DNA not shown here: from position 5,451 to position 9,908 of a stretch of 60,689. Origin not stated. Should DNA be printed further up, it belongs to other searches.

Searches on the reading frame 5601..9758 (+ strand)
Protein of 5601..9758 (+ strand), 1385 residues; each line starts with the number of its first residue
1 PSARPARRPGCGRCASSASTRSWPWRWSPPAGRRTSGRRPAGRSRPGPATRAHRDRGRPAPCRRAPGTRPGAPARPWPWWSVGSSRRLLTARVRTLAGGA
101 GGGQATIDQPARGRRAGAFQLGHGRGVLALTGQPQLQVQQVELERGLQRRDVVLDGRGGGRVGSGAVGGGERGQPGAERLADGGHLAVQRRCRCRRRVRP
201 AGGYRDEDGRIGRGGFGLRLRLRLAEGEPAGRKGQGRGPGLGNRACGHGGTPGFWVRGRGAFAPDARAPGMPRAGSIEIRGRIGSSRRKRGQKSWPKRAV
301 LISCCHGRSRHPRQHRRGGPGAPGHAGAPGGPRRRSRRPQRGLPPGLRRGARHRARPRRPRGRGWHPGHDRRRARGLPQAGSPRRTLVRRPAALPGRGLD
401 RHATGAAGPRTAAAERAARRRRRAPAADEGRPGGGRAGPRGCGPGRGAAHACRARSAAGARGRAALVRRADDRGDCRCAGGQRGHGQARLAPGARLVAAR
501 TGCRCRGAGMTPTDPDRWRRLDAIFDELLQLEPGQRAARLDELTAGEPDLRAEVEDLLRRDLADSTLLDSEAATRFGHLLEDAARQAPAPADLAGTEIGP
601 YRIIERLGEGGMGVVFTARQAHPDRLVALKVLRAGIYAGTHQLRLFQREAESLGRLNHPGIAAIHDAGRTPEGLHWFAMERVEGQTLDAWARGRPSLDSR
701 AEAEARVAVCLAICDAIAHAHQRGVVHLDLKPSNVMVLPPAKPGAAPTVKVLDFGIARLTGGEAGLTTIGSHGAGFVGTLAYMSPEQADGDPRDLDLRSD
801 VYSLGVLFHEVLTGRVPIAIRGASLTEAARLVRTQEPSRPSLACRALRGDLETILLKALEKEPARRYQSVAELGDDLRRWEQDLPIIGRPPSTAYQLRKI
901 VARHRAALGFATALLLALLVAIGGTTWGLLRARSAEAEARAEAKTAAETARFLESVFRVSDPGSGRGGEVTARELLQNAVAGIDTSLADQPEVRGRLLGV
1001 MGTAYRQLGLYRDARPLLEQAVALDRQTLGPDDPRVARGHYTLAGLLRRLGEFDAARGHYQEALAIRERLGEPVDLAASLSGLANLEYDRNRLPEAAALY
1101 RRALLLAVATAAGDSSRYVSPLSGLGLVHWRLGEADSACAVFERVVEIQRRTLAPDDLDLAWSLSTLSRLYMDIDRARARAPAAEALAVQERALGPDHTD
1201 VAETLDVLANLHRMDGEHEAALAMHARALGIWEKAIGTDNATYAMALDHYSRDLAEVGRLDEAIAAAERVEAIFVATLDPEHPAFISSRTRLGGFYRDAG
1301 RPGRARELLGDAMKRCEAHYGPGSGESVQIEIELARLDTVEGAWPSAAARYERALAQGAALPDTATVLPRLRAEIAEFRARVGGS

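Call 47: search_protein_families(library=pfam, proteins=[window:5601-9758:+], max_evalue=0.0001)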
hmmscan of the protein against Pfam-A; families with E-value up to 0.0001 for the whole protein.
window:5601-9758:+ (1385 aa): 13 families
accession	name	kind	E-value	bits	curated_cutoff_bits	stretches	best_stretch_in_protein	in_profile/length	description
PF13424.12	TPR_12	-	2.1e-47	159.6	30.1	5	998-1068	6-76/77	Tetratricopeptide repeat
PF13374.12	TPR_10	-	5.8e-40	134.6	27.5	2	1201-1240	1-40/42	Tetratricopeptide repeat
PF00069.31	Pkinase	-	1.1e-34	120.5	31.7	1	601-867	1-252/263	Protein kinase domain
PF24885.1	TPR_NPHP3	-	2.8e-31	109.2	100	2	1125-1240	105-221/239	Nephrocystin-3 TPR domain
PF07714.23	PK_Tyr_Ser-Thr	-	2.8e-21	76.5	23.1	1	603-867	3-249/258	Protein tyrosine and serine/threonine kinase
PF07719.23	TPR_2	-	3.6e-14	52.1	27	0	1037-1067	1-31/34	Tetratricopeptide repeat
PF00515.34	TPR_1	-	3.1e-11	43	27.8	0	1037-1068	1-32/34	Tetratricopeptide repeat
PF13181.12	TPR_8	-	1.6e-10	40.7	25.7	0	997-1027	3-33/34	Tetratricopeptide repeat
PF13176.12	TPR_7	-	6.6e-09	35.6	27.9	0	1043-1073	5-35/36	Tetratricopeptide repeat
PF17874.7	TPR_MalT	-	3.5e-08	33.6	45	1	998-1108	83-192/336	MalT-like TPR region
PF13432.12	TPR_16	-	2.6e-07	31.4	32.7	1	1001-1066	3-60/65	Tetratricopeptide repeat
PF13414.12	TPR_11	-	5.1e-06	26.5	26.8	0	1085-1106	2-23/42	TPR repeat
PF13428.12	TPR_14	-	4.5e-05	24.2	23.5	0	1039-1065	3-29/44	Tetratricopeptide repeat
